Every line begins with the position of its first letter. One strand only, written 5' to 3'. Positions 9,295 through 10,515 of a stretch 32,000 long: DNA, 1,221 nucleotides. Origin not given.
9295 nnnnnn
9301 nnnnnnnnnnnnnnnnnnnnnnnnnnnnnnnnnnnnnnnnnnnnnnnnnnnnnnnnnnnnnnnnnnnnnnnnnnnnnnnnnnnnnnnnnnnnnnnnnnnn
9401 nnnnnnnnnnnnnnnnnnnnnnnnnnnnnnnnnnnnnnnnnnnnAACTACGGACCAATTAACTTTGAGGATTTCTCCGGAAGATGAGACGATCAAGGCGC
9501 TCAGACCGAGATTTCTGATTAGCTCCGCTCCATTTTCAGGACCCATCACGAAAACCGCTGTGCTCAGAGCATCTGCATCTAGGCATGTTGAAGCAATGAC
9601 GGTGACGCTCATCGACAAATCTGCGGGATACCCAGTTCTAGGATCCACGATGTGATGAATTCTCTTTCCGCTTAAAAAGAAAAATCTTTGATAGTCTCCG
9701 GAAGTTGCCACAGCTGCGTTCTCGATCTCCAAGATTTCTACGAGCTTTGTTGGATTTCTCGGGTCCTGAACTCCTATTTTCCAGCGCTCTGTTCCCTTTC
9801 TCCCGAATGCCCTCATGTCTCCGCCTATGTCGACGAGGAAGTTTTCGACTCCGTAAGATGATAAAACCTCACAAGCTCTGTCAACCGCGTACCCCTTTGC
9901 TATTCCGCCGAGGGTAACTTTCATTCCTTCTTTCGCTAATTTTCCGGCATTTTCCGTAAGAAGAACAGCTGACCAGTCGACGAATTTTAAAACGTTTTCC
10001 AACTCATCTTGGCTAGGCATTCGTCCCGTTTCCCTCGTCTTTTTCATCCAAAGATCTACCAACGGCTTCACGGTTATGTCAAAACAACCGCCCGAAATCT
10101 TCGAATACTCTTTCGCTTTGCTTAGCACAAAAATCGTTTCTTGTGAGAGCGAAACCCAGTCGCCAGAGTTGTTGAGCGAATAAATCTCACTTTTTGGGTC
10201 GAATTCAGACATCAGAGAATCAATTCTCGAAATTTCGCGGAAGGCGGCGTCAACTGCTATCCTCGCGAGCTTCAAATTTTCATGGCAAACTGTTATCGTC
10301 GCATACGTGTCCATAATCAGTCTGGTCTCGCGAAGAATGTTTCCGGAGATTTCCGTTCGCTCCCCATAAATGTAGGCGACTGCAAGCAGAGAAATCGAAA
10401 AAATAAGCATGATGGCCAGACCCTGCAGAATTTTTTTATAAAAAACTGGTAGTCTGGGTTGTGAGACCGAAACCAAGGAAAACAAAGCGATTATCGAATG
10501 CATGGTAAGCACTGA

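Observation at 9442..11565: MOP/Wzx-like 12-TM transporter domain fused through a 13th helix to ApbE, tail-to-tail with rnfB: possible coupling of flavin export to flavinylation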

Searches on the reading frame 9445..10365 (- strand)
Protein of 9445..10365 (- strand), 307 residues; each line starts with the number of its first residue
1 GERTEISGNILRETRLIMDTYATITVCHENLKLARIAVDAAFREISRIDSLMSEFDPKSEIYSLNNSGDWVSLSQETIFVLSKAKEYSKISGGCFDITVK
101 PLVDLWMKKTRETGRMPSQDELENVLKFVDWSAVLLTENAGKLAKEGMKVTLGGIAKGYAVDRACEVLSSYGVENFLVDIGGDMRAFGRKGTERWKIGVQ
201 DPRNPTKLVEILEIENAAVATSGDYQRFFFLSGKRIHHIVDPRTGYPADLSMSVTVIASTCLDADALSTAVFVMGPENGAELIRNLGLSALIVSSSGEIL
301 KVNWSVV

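Call 48: search_solved_structures(query=window:9445-10365:-, show_alignments=3, max_evalue=1e-10)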
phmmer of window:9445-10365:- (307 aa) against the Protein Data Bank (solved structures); distinct sequences matched with E-value up to 1e-10: 13.
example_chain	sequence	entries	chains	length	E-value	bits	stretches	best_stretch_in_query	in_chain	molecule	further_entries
1vrm_A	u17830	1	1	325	6.9e-53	183.2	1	20-299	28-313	hypothetical protein TM1553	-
7esa_A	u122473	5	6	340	1.9e-43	152.2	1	17-299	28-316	FAD:protein FMN transferase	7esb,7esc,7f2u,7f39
4xgw_A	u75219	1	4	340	6.7e-37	130.7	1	45-302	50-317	FAD:protein FMN transferase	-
6nxi_A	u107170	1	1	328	2.2e-36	129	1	43-285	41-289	FAD:protein FMN transferase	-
2o18_A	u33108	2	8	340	2.4e-36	128.9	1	45-302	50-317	Thiamine biosynthesis lipoprotein apbE | FAD:protein FMN transferase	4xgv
5mgy_H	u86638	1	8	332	4.4e-36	128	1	76-298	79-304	FAD:protein FMN transferase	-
4xgx_A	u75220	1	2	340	8.9e-36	127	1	73-302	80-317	FAD:protein FMN transferase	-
6nxj_A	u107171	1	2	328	5.5e-35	124.4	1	43-285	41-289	FAD:protein FMN transferase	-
4xdt_A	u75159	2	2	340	1.8e-34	122.7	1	34-293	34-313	FAD:protein FMN transferase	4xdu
4ifu_A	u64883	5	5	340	9.8e-34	120.3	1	36-293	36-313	FAD:protein FMN transferase | Thiamine biosynthesis lipoprotein ApbE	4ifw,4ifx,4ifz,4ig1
7mgt_A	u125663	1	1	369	1.7e-33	119.5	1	36-293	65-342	FAD:protein FMN transferase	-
3pnd_A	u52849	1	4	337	1e-32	117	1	45-302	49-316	Thiamine biosynthesis lipoprotein ApbE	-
4xdr_A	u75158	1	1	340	1.3e-32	116.7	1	36-293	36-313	FAD:protein FMN transferase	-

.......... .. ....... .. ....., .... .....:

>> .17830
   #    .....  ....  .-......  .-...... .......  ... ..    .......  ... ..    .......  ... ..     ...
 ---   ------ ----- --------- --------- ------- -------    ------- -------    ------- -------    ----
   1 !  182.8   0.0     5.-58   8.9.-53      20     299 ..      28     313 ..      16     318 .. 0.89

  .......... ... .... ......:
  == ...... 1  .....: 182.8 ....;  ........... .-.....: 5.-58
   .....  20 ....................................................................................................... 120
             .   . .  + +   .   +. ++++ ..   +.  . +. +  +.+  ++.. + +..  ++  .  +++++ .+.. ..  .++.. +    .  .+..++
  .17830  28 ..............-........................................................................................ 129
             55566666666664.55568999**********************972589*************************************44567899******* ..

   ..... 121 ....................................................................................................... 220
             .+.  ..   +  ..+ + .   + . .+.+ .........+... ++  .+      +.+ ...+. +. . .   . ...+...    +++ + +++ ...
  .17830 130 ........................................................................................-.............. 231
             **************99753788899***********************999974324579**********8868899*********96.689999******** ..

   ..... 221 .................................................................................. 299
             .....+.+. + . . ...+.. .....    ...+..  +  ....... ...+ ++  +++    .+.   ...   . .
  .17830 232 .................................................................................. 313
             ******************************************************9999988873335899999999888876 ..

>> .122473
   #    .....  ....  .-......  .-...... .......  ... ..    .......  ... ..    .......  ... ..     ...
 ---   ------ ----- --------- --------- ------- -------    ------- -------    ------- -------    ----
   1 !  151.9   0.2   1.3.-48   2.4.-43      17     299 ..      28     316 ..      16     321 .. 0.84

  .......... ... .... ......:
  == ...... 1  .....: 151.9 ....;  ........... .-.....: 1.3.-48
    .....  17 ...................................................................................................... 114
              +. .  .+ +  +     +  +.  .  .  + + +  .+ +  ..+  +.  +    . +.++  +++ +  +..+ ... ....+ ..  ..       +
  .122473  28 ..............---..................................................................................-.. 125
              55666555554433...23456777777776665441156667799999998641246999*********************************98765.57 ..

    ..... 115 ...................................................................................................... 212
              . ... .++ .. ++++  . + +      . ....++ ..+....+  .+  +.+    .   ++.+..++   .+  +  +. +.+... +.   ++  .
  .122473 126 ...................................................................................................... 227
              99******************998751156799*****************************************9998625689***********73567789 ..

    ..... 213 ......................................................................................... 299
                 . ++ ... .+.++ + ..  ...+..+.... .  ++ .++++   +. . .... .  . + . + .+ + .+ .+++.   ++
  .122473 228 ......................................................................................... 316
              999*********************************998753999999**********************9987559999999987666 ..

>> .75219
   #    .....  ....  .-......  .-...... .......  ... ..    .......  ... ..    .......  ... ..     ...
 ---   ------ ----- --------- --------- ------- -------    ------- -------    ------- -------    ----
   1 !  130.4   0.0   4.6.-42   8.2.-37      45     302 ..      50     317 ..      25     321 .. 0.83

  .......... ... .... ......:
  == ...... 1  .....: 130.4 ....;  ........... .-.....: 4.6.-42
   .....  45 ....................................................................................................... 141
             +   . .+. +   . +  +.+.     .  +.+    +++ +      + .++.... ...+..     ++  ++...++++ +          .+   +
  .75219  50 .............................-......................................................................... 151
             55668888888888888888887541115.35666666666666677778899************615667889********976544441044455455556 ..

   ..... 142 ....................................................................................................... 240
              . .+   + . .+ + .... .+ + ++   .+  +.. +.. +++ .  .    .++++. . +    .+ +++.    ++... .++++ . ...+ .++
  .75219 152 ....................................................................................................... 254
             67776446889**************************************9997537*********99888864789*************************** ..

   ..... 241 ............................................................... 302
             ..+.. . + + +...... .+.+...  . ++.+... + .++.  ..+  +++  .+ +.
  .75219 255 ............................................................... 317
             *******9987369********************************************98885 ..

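Call 57: find_homologous_proteins(query=window:9445-10365:-, max_evalue=1e-20)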
Query window:9445-10365:- (307 aa): 7540 proteins with E <= 1e-20 among 8000 candidates; the best 120 are listed.
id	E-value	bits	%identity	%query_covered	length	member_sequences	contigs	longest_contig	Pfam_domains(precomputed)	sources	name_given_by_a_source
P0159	1.2e-126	440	69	94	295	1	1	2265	PF02424.21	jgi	jgi:thiamine biosynthesis lipoprotein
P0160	3.5e-99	350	53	98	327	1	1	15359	PF02424.21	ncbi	ncbi:MAG: FAD:protein FMN transferase [Candidatus Methanospirareceae archaeon]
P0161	4.8e-95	336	55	93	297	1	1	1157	PF02424.21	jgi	-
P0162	1.7e-93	331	54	97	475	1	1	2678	PF02424.21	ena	-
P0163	9.8e-93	329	51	97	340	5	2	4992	PF02424.21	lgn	-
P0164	1.2e-92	328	52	95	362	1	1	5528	PF02424.21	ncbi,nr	ncbi:MAG: FAD:protein FMN transferase [Methanophagales archaeon ANME-1-THS]|nr:MAG: FAD:protein FMN 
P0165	1.5e-92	328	51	96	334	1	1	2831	PF02424.21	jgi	jgi:thiamine biosynthesis lipoprotein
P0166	2.0e-92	328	51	97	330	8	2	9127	PF02424.21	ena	-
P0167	2.0e-92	328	53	96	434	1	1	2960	PF02424.21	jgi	jgi:thiamine biosynthesis lipoprotein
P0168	2.1e-92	328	50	98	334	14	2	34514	PF02424.21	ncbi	-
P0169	3.2e-92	327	52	96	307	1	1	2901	PF02424.21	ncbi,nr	ncbi:MAG: FAD:protein FMN transferase, partial [Candidatus Hadarchaeota archaeon]|nr:FAD:protein FMN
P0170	1.0e-91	325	50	96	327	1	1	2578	PF02424.21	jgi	jgi:thiamine biosynthesis lipoprotein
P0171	1.1e-91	325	50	96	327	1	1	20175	PF02424.21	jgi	jgi:thiamine biosynthesis lipoprotein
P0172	4.6e-91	323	51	95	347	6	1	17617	PF02424.21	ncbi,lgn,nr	ncbi:hypothetical protein C5S30_04610 [ANME-1 cluster archaeon GoMg4]|nr:hypothetical protein [ANME-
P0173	5.3e-91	323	53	95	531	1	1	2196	PF02424.21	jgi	jgi:thiamine biosynthesis lipoprotein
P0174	7.3e-91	323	49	96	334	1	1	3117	PF02424.21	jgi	jgi:thiamine biosynthesis lipoprotein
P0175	7.6e-91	323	49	98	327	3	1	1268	PF02424.21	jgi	-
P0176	9.9e-91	322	50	95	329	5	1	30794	PF02424.21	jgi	jgi:thiamine biosynthesis lipoprotein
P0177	1.9e-90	321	48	98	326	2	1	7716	PF02424.21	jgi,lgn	jgi:thiamine biosynthesis lipoprotein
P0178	6.0e-90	320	48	98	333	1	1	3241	PF02424.21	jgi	jgi:thiamine biosynthesis lipoprotein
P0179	1.9e-89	318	50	96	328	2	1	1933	PF02424.21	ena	-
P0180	2.2e-89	318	49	98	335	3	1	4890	PF02424.21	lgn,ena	-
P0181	2.2e-89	318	54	92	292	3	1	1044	PF02424.21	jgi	jgi:thiamine biosynthesis lipoprotein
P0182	2.3e-89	318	52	94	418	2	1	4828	PF02424.21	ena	-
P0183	3.6e-89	317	50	95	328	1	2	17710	PF02424.21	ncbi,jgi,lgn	-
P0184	1.0e-88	316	50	95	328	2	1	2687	PF02424.21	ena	-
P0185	2.1e-88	315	50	95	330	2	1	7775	PF02424.21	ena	-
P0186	3.1e-88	314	49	95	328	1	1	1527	PF02424.21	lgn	-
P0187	4.1e-88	314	49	95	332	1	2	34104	PF02424.21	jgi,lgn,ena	jgi:thiamine biosynthesis lipoprotein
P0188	5.7e-88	313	49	95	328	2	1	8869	PF02424.21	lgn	-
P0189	7.6e-88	313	52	95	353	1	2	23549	PF02424.21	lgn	-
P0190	9.8e-88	312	50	96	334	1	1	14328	PF02424.21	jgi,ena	jgi:thiamine biosynthesis lipoprotein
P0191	3.6e-87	311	49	95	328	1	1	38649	PF02424.21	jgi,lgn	jgi:thiamine biosynthesis lipoprotein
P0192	9.7e-86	306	49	95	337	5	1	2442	PF02424.21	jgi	jgi:thiamine biosynthesis lipoprotein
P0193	2.3e-85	305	50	97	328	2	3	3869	PF02424.21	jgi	-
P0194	4.6e-85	304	49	95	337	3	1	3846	PF02424.21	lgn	-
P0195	8.8e-85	303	50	94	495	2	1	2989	PF02424.21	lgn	-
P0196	1.6e-84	302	49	95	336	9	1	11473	PF02424.21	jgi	-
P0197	3.2e-84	301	48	95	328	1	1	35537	PF02424.21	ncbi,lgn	-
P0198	3.8e-84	301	47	95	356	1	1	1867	PF02424.21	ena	-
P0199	2.1e-83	298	49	95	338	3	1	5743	PF02424.21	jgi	jgi:thiamine biosynthesis lipoprotein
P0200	3.2e-83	298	49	95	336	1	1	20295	PF02424.21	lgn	-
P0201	6.7e-80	287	52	92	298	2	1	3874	PF02424.21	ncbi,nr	ncbi:MAG: FAD:protein FMN transferase [Hadesarchaea archaeon]|nr:FAD:protein FMN transferase [Hadesa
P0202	1.2e-77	279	45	93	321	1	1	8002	PF02424.21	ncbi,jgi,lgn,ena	-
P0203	4.5e-77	277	45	95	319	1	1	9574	PF02424.21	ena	-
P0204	6.1e-77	277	46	94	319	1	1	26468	PF02424.21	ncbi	-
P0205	1.0e-76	276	47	94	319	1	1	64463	PF02424.21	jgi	-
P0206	1.4e-76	276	46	94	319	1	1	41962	PF02424.21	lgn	-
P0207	1.5e-76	276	45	95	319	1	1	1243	PF02424.21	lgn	-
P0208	5.7e-76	274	48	95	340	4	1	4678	PF02424.21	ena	-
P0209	6.0e-76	274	43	97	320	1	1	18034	PF02424.21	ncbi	-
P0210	7.6e-76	273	46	95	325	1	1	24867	PF02424.21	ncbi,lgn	-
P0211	1.0e-75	273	47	93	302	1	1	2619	PF02424.21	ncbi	-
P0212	1.7e-75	272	49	94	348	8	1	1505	PF02424.21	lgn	-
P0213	2.8e-75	272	46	94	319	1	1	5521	PF02424.21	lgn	-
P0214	9.6e-75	270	43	95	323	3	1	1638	PF02424.21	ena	-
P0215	1.3e-74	269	47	94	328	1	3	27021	PF02424.21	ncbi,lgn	-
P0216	1.4e-74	269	46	94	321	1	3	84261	PF02424.21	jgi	-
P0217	1.5e-74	269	46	95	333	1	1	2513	PF02424.21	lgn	-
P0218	1.6e-74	269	45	94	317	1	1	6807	PF02424.21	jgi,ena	-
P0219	2.0e-74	269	47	94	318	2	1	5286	PF02424.21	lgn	-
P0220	2.0e-74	269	43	95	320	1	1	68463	PF02424.21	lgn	-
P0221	3.3e-74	268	47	90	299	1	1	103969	PF02424.21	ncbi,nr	ncbi:FAD:protein FMN transferase [bacterium]|nr:FAD:protein FMN transferase [bacterium]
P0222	3.5e-74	268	46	95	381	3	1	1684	PF02424.21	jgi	-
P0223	4.5e-74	268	44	95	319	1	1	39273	PF02424.21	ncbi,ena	-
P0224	5.3e-74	267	44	94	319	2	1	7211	PF02424.21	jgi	jgi:thiamine biosynthesis lipoprotein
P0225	6.3e-74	267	47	94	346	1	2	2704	PF02424.21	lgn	-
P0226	7.4e-74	267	45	94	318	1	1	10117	PF02424.21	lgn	-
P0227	1.0e-73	266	44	94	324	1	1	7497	PF02424.21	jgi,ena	-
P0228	1.3e-73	266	45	93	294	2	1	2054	PF02424.21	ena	-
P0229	1.7e-73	266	46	92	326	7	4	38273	PF02424.21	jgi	-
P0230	2.2e-73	265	46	94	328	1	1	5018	PF02424.21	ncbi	-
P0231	1.2e-72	263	44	94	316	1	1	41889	PF02424.21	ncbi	ncbi:MAG: FAD:protein FMN transferase [Nanoarchaeota archaeon]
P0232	1.5e-72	263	44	94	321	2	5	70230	PF02424.21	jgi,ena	jgi:FAD:protein FMN transferase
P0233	1.8e-72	262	46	95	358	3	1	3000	PF02424.21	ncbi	-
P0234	2.0e-72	262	44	94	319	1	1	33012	PF02424.21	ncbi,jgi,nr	ncbi:FAD:protein FMN transferase [Candidatus Woesearchaeota archaeon]|nr:FAD:protein FMN transferase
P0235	2.2e-72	262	44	95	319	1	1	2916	PF02424.21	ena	-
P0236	3.8e-72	261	44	94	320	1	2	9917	PF02424.21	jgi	jgi:thiamine biosynthesis lipoprotein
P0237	4.1e-72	261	47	94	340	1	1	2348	PF02424.21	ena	-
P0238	7.3e-72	260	44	94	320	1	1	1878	PF02424.21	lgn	-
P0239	9.2e-72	260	44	94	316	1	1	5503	PF02424.21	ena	-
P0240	9.4e-72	260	47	90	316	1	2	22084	PF02424.21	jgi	-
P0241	9.8e-72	260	46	95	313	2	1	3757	PF02424.21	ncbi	ncbi:MAG: FAD:protein FMN transferase, partial [Nanoarchaeota archaeon]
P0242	1.0e-71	260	55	70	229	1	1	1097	PF02424.21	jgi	jgi:thiamine biosynthesis lipoprotein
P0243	1.2e-71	260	45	95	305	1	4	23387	PF02424.21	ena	-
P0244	1.3e-71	259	45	95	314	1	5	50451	PF02424.21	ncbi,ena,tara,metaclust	tara:strand:+ start:25826 stop:26770 length:945 start_codon:yes stop_codon:yes gene_type:complete|me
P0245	1.4e-71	259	44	94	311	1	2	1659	PF02424.21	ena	-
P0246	2.0e-71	259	46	96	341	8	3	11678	PF02424.21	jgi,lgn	jgi:thiamine biosynthesis lipoprotein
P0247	2.0e-71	259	44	94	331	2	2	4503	PF02424.21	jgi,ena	-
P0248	2.1e-71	259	45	95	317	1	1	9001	PF02424.21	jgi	jgi:thiamine biosynthesis lipoprotein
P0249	2.8e-71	258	44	95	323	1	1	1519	PF02424.21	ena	-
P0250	3.2e-71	258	48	94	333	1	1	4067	PF02424.21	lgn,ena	-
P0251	4.3e-71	258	44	94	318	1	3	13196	PF02424.21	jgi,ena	-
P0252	7.7e-71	257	44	95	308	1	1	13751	PF02424.21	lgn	-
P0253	9.5e-71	257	45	92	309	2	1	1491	PF02424.21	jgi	jgi:thiamine biosynthesis lipoprotein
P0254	1.1e-70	256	44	94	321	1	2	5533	PF02424.21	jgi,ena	jgi:thiamine biosynthesis lipoprotein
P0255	1.1e-70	256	43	97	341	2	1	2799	PF02424.21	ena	-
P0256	1.2e-70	256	47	94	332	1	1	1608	PF02424.21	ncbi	-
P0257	1.4e-70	256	45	94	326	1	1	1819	PF02424.21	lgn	-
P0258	1.6e-70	256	45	95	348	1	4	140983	PF02424.21,PF27030.1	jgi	jgi:thiamine biosynthesis lipoprotein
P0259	1.9e-70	256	45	95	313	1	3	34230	PF02424.21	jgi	-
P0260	2.5e-70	255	45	94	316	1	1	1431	PF02424.21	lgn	-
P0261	3.6e-70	255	45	94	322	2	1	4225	PF02424.21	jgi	jgi:thiamine biosynthesis lipoprotein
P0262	3.9e-70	255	42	95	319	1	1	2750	PF02424.21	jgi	jgi:thiamine biosynthesis lipoprotein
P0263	4.7e-70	254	47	90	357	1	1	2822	PF02424.21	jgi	-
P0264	5.4e-70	254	45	94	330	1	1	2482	PF02424.21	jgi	jgi:thiamine biosynthesis lipoprotein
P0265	5.7e-70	254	43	94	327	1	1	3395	PF02424.21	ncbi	-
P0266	5.8e-70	254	45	93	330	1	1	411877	PF02424.21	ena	-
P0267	7.6e-70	254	44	94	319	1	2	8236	PF02424.21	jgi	-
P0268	1.1e-69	253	43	94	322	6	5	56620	PF02424.21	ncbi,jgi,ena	jgi:FAD:protein FMN transferase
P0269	1.2e-69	253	44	95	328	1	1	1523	PF02424.21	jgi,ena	-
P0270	1.3e-69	253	43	94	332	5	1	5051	PF02424.21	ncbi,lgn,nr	ncbi:FAD:protein FMN transferase [Candidatus Poribacteria bacterium]|nr:MAG: FAD:protein FMN transfe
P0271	1.3e-69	253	41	96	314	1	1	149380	PF02424.21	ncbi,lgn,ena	-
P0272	1.4e-69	253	42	95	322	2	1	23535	PF02424.21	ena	-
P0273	1.4e-69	253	43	94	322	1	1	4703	PF02424.21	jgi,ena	-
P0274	1.4e-69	253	43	94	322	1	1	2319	PF02424.21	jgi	-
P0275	1.9e-69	252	43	94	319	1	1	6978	PF02424.21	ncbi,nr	ncbi:MAG: FAD:protein FMN transferase [Nanoarchaeota archaeon]|nr:FAD:protein FMN transferase [Nanoa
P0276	1.9e-69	252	44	96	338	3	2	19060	PF02424.21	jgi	jgi:thiamine biosynthesis lipoprotein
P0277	2.0e-69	252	42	95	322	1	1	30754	PF02424.21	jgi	-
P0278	2.0e-69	252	42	95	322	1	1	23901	PF02424.21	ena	-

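Call 58: find_encoding_contigs(protein=P0160, flank=8000, max_places=2)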
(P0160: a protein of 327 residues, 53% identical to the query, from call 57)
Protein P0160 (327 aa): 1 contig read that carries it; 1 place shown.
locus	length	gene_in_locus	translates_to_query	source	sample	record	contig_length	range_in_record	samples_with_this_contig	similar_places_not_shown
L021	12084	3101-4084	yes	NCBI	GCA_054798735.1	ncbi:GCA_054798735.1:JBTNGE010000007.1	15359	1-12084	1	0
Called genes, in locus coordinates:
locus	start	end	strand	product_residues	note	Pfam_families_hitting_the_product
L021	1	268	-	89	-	PF02508:Rnf-Nqr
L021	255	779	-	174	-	PF04205:FMN_bind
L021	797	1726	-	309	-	PF03116:NQR2_RnfD_RnfE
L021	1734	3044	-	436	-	PF13375:RnfC_N, PF05896:NQRA_N (faint), PF01512:Complex1_51K, PF10531:SLBB, PF00037:Fer4 (faint), PF12838:Fer4_7, PF13183:Fer4_8 (weak), PF13187:Fer4_9 (weak), +1 more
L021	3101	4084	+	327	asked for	PF02424:ApbE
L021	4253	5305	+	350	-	PF13175:AAA_15, PF13476:AAA_23 (weak), PF13175:AAA_15 (weak), PF13304:AAA_21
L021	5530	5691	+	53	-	-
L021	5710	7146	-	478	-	PF01368:DHH, PF02272:DHHA1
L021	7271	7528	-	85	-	PF05239:PRC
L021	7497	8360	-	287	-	PF00781:DAGK_cat (weak), PF01513:NAD_kinase, PF20143:NAD_kinase_C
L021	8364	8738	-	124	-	PF01849:NAC, PF19026:UBA_HYPK (weak)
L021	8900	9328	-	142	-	PF01873:eIF-5_eIF-2B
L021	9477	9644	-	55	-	PF01907:Ribosomal_L37e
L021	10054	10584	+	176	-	PF00827:Ribosomal_L15e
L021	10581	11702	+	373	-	PF05559:DUF763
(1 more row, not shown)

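Call 59: find_encoding_contigs(protein=P0168, flank=8000, max_places=2)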
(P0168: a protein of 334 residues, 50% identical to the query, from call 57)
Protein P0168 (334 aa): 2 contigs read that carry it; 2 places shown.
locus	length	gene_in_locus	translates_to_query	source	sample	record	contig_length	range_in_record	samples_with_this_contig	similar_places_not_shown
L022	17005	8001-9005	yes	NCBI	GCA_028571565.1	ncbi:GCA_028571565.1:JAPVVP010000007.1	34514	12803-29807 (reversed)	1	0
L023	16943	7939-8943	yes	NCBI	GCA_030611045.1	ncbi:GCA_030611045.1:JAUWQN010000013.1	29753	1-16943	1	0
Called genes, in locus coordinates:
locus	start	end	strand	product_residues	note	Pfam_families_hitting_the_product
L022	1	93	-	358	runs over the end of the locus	PF01992:vATP-synt_AC39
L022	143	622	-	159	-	PF00137:ATP-synt_C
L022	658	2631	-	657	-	PF01496:V_ATPase_I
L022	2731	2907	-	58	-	-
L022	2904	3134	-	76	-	-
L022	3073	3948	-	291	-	PF04060:FeS, PF12797:Fer4_2 (faint), PF13187:Fer4_9 (weak), PF13237:Fer4_10 (weak), PF12838:Fer4_7 (weak), PF13187:Fer4_9 (weak), PF00037:Fer4 (weak), PF12837:Fer4_6 (weak)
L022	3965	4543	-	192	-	PF02508:Rnf-Nqr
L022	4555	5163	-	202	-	PF02508:Rnf-Nqr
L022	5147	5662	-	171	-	PF04205:FMN_bind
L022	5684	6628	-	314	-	PF03116:NQR2_RnfD_RnfE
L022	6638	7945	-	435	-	PF13375:RnfC_N, PF01512:Complex1_51K, PF10531:SLBB, PF12797:Fer4_2 (faint), PF13534:Fer4_17 (faint), PF12838:Fer4_7, PF13183:Fer4_8 (weak), PF13187:Fer4_9 (weak), +3 more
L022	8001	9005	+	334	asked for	PF02424:ApbE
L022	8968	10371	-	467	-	PF01368:DHH, PF02272:DHHA1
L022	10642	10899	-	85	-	PF05239:PRC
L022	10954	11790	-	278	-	PF01513:NAD_kinase, PF20143:NAD_kinase_C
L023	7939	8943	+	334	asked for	PF02424:ApbE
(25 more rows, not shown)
